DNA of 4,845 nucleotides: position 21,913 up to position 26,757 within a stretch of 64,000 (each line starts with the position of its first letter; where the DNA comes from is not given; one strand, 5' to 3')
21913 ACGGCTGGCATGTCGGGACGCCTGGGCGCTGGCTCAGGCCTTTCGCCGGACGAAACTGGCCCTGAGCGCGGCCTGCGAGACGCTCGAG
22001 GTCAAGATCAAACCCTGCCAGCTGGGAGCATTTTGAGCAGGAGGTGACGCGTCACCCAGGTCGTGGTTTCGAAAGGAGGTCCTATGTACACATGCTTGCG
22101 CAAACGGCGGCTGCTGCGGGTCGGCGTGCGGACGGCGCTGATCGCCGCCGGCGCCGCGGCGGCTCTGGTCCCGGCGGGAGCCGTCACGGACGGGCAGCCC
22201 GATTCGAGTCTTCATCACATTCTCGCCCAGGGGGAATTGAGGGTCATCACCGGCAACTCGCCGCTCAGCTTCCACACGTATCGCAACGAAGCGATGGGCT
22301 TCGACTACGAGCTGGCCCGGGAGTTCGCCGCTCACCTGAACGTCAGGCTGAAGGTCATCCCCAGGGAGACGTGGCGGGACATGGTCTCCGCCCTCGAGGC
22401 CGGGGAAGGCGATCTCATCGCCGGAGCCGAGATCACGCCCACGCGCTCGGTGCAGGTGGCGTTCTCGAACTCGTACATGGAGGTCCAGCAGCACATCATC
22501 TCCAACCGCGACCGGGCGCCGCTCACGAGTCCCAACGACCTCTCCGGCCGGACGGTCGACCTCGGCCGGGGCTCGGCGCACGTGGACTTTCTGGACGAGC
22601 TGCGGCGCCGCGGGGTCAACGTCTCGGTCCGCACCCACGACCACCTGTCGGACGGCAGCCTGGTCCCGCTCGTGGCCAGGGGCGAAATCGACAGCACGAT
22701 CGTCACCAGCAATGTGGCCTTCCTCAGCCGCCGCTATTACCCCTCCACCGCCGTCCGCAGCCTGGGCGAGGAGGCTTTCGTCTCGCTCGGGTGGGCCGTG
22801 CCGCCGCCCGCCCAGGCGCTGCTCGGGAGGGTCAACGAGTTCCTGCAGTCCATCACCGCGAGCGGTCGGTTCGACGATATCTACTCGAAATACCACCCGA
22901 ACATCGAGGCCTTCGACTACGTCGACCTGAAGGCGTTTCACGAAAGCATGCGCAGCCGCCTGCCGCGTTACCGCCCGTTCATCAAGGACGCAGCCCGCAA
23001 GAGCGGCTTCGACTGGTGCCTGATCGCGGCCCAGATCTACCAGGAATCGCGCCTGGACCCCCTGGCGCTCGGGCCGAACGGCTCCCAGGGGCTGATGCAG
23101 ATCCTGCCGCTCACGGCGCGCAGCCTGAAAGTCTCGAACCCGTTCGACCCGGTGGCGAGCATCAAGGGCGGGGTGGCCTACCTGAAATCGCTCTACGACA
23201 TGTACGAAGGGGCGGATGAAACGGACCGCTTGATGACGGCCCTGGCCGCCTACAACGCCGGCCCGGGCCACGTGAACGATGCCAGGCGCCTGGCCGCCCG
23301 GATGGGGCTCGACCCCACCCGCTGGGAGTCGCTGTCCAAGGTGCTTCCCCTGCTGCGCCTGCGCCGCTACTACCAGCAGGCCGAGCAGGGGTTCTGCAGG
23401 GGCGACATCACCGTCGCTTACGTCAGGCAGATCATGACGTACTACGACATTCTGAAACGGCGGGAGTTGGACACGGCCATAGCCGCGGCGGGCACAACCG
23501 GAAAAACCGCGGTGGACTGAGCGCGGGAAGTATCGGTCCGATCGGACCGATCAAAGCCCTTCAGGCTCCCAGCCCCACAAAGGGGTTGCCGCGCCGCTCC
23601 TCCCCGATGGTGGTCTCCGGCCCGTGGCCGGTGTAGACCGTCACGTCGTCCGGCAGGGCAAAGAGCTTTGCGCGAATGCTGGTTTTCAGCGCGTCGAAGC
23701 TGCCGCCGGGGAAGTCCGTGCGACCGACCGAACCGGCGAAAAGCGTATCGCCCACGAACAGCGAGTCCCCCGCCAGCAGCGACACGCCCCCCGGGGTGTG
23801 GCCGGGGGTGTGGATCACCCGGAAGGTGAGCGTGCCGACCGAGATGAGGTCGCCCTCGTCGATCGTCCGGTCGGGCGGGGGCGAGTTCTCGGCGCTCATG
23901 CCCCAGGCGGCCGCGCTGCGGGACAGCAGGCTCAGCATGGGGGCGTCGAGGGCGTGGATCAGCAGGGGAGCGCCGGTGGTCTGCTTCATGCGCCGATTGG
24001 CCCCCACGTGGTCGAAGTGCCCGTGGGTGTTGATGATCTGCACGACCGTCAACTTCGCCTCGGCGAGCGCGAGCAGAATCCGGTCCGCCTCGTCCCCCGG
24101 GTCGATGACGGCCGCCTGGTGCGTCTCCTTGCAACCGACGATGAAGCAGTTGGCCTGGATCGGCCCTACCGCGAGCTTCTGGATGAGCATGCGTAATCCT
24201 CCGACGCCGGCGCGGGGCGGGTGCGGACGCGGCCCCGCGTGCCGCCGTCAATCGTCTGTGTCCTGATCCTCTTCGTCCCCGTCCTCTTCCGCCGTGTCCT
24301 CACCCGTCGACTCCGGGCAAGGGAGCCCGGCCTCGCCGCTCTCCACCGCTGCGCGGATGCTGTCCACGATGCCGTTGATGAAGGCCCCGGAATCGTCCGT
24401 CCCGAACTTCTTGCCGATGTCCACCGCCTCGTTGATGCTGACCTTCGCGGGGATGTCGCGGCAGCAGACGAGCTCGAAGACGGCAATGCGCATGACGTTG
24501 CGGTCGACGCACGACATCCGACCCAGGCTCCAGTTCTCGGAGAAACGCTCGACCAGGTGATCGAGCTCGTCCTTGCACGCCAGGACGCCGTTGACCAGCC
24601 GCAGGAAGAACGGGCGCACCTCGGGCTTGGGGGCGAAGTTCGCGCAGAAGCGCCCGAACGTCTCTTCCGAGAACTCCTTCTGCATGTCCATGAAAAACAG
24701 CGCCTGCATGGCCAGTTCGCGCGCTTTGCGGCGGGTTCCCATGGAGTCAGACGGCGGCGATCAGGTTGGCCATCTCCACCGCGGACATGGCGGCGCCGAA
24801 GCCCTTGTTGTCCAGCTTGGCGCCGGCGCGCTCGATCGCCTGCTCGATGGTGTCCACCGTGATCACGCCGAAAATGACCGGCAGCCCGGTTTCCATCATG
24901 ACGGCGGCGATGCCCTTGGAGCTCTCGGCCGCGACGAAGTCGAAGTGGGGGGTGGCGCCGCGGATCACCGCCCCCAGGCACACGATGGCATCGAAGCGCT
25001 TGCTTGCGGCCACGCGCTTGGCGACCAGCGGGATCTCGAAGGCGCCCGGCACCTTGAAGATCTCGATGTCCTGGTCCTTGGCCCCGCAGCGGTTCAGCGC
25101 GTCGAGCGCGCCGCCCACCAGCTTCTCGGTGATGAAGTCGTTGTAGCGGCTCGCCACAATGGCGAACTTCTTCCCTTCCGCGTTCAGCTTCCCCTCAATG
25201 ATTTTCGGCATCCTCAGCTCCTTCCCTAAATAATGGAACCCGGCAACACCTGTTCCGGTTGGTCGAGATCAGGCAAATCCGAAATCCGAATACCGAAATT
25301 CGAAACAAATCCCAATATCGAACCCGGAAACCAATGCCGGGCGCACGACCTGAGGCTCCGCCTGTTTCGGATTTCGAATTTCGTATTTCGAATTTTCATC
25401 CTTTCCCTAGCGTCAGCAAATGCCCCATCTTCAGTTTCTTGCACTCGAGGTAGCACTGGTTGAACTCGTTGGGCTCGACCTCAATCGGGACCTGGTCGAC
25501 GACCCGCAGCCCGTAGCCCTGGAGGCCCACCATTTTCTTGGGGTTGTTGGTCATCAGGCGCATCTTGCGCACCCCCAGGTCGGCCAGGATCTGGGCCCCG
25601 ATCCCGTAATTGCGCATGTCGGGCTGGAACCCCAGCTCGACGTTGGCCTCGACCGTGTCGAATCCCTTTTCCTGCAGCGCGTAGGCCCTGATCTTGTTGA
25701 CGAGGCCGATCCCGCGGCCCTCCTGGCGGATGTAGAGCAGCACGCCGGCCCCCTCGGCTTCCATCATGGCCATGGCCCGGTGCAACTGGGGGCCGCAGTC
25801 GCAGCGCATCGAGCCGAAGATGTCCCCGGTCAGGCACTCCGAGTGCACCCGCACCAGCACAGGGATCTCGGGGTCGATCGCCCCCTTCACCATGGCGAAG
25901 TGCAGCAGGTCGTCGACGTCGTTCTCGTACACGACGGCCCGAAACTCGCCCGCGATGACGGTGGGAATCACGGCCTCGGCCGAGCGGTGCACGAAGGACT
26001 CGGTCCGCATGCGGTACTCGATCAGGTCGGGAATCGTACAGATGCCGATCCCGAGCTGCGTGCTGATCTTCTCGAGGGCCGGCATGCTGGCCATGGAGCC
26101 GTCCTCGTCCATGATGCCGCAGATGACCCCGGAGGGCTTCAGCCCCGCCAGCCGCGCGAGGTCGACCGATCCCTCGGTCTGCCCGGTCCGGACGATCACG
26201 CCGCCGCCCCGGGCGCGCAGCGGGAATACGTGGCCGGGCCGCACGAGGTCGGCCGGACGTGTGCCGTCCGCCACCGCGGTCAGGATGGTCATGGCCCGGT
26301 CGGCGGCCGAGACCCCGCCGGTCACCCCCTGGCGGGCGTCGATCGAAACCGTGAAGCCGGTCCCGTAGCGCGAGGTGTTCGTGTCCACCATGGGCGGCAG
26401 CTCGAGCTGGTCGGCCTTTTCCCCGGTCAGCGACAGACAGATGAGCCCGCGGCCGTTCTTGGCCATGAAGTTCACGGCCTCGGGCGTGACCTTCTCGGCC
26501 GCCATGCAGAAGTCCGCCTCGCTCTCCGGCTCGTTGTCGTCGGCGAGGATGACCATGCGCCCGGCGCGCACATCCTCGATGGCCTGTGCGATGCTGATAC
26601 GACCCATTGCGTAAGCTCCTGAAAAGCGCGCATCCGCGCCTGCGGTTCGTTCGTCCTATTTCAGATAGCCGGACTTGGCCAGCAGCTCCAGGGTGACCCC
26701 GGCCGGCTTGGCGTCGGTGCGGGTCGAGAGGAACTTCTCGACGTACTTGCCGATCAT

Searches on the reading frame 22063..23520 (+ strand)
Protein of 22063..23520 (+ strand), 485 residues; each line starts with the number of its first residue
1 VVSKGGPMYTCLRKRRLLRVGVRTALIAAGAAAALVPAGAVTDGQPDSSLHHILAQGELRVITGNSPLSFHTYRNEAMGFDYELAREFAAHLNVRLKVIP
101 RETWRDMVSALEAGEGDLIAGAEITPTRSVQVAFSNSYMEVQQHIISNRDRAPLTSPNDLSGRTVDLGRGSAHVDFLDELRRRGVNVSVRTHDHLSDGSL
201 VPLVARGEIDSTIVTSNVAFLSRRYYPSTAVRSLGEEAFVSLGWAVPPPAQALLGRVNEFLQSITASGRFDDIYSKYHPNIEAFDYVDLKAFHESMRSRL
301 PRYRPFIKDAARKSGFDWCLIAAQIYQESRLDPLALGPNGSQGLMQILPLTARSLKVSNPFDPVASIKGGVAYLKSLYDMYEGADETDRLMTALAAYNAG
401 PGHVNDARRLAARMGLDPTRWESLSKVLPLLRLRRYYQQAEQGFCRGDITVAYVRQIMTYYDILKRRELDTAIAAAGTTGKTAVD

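Call 42: search_protein_families(library=pfam, proteins=[window:22063-23520:+], max_evalue=0.00001)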
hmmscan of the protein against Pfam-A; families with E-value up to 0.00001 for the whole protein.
window:22063-23520:+ (485 aa): 2 families
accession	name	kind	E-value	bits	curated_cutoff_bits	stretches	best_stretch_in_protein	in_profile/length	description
PF01464.25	SLT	-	7.3e-24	84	21.3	1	307-410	3-107/117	Transglycosylase SLT domain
PF00497.25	SBP_bac_3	-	1.5e-23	83.5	26.4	1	60-278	2-130/132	Bacterial extracellular solute-binding proteins, family 3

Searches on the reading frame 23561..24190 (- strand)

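Call 42: search_protein_families(library=pfam, proteins=[window:23561-24190:-], max_evalue=0.00001)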
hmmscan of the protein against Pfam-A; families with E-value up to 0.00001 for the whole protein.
window:23561-24190:- (209 aa): 1 family
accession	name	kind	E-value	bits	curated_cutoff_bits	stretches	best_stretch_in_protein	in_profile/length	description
PF00753.33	Lactamase_B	-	2.9e-34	119.2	22.7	1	9-189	2-196/196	Metallo-beta-lactamase superfamily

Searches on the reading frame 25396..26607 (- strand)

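Call 43: search_protein_families(library=pfam, proteins=[window:25396-26607:-], max_evalue=0.00001)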
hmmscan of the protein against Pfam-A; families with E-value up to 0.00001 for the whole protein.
window:25396-26607:- (403 aa): 2 families
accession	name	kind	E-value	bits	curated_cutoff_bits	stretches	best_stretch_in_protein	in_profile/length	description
PF00926.24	DHBP_synthase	-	2e-76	256.2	26.4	1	8-198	2-191/191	3,4-dihydroxy-2-butanone 4-phosphate synthase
PF00925.25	GTP_cyclohydro2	-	1.9e-74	249.2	23.3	1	208-374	2-165/165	GTP cyclohydrolase II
